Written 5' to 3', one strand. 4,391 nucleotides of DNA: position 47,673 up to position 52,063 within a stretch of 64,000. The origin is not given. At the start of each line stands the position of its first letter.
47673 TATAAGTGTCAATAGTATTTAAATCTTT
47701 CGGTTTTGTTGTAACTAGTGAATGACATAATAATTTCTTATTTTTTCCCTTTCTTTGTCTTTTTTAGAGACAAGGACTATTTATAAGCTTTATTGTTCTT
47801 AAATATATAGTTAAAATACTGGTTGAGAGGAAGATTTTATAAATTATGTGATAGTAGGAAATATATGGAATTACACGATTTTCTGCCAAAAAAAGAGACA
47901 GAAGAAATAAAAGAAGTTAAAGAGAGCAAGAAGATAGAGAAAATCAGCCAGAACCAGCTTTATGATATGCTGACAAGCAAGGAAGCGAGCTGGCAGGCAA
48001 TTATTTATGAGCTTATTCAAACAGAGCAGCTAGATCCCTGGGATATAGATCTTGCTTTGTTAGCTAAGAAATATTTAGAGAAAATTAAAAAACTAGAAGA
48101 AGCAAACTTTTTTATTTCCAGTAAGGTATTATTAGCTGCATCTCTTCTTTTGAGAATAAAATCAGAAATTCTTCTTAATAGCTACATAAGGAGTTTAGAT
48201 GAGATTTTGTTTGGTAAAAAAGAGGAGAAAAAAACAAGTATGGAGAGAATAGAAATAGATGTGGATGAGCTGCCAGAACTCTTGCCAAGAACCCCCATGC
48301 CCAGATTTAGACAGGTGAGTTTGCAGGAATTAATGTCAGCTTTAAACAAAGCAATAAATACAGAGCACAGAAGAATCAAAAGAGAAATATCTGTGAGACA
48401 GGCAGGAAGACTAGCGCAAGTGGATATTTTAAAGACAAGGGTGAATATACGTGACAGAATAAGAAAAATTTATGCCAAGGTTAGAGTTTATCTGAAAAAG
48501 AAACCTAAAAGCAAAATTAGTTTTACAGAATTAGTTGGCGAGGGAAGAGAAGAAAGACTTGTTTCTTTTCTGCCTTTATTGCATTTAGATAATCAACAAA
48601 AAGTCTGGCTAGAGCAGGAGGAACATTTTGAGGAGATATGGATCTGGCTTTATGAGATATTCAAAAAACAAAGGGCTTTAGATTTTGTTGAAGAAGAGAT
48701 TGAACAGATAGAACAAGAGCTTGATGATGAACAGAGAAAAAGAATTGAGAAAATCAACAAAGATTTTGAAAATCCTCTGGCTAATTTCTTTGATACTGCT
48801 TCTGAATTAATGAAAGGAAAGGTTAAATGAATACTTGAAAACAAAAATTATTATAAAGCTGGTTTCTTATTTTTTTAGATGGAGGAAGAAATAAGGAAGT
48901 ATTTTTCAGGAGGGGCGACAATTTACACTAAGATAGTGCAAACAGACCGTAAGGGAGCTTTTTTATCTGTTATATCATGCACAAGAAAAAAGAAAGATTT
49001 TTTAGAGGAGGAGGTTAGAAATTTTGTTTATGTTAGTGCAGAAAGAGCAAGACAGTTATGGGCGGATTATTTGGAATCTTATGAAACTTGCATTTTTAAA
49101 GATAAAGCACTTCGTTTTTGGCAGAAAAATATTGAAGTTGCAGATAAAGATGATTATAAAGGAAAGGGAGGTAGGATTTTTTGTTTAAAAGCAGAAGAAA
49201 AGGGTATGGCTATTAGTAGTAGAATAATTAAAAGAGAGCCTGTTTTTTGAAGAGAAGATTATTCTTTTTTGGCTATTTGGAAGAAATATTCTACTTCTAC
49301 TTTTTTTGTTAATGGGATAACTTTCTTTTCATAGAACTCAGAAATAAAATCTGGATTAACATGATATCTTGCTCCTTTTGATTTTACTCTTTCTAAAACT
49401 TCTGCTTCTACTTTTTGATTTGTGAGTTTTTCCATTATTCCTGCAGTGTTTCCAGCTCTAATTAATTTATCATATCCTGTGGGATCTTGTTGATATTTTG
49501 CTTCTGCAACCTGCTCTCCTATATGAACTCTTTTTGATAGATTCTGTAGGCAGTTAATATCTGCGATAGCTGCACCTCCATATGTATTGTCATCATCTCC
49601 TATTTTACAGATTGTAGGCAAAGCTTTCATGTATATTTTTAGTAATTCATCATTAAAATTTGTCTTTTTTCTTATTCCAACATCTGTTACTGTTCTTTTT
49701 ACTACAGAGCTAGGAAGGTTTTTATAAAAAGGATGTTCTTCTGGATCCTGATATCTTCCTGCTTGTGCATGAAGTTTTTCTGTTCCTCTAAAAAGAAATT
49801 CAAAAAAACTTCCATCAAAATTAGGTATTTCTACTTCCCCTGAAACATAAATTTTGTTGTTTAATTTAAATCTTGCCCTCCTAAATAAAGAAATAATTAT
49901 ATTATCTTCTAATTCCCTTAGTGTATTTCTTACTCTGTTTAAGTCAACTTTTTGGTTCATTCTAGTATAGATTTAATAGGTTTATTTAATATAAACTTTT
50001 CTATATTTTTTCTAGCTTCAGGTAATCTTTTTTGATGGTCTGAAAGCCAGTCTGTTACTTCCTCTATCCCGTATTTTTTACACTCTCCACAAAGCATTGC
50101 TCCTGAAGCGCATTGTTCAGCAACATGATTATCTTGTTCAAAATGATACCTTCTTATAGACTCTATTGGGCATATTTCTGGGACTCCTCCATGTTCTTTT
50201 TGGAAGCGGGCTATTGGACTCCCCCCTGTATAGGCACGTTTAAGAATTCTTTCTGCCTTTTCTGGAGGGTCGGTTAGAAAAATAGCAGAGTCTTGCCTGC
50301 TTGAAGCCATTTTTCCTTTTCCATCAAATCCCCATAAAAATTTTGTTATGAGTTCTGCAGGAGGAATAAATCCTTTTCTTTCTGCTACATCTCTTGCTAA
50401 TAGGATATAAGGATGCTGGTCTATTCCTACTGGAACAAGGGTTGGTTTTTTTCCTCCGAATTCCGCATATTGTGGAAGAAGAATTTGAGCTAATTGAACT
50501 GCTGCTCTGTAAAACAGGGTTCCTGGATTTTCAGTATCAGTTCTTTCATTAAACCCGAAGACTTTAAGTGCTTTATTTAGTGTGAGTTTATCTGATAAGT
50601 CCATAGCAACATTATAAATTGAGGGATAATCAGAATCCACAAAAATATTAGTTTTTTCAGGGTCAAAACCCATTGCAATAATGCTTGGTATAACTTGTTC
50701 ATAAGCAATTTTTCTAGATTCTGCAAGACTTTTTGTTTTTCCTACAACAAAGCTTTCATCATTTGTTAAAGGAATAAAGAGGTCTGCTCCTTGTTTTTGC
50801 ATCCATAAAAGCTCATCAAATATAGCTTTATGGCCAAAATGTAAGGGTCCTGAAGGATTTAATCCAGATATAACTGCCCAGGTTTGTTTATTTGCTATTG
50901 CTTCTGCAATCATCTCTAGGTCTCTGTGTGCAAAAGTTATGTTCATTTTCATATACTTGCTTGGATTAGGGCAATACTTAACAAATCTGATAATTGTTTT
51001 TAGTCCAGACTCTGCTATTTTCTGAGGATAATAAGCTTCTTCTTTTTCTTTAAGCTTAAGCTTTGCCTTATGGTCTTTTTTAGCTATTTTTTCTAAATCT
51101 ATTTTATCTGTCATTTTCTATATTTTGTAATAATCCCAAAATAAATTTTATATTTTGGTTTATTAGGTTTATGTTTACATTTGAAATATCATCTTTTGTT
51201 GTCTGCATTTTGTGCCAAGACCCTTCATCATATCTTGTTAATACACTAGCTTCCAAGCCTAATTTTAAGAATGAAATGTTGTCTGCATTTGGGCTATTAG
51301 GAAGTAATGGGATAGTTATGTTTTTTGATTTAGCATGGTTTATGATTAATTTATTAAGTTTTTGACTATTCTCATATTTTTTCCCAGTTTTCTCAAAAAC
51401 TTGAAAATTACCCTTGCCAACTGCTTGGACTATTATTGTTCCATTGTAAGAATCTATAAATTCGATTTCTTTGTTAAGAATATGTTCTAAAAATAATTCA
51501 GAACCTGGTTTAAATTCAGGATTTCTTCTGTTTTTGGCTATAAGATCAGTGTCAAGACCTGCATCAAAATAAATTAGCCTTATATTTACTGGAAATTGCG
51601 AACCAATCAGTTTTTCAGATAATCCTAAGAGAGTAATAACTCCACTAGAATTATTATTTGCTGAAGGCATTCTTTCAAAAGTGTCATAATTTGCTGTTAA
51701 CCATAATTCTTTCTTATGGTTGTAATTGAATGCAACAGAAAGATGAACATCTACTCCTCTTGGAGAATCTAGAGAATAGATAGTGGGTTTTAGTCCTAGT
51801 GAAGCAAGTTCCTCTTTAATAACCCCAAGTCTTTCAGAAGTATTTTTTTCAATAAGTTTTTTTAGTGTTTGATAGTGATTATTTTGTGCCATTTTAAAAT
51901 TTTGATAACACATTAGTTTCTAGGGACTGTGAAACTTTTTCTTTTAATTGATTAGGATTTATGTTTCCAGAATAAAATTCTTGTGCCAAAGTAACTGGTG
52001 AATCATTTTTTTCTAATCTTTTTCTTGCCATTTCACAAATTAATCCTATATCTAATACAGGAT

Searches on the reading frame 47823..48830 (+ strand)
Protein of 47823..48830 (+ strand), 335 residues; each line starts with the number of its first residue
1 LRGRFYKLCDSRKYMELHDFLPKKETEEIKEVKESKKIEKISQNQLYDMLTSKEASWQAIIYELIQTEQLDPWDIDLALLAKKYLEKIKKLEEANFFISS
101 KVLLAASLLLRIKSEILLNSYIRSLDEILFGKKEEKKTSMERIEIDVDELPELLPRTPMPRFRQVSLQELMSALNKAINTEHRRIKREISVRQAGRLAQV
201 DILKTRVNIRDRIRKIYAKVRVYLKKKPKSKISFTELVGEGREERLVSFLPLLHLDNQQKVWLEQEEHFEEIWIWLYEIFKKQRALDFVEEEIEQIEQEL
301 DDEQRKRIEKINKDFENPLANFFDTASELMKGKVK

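Call 24: search_protein_families(library=pfam, proteins=[window:47823-48830:+], max_evalue=0.001)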
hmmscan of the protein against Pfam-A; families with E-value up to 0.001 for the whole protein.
window:47823-48830:+ (335 aa): 1 family
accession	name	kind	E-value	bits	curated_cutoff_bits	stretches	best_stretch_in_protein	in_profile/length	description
PF02616.19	SMC_ScpA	-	1.8e-13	51.5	24.6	1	64-275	1-230/232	Segregation and condensation protein ScpA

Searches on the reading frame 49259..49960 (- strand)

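Call 24: search_protein_families(library=pfam, proteins=[window:49259-49960:-], max_evalue=0.001)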
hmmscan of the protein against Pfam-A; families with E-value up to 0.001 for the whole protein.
window:49259-49960:- (233 aa): 1 family
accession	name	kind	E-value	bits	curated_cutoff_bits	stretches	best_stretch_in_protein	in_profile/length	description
PF01817.26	CM_2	-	9.9e-13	48.6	27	1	133-222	8-79/80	Chorismate mutase type II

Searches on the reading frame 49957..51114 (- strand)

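Call 24: search_protein_families(library=pfam, proteins=[window:49957-51114:-], max_evalue=0.001)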
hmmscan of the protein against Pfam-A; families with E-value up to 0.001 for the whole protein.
window:49957-51114:- (385 aa): 1 family
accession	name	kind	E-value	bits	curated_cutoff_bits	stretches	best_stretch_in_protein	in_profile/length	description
PF00579.31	tRNA-synt_1b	-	1.3e-37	130.2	21.1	1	77-353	4-287/292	tRNA synthetases class I (W and Y)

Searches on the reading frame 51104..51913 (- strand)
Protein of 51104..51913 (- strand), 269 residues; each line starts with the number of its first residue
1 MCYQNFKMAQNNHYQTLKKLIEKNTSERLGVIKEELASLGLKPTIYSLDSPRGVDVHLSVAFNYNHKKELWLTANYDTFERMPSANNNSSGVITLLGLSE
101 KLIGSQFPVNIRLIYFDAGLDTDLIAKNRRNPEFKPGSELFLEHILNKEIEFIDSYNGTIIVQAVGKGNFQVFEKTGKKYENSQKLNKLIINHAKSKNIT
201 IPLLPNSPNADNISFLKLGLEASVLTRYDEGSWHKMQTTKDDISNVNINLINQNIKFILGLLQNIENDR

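Call 24: search_protein_families(library=pfam, proteins=[window:51104-51913:-], max_evalue=0.001)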
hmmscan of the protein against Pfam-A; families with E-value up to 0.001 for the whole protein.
window:51104-51913:- (269 aa): 2 families
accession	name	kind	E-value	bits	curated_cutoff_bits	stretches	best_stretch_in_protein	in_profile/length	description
PF04389.22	Peptidase_M28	-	7.4e-06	26.3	21.3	1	65-256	10-187/193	Peptidase family M28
PF16254.10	DUF4910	-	0.00039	19.8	26.6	0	146-268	125-247/247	Domain of unknown function (DUF4910)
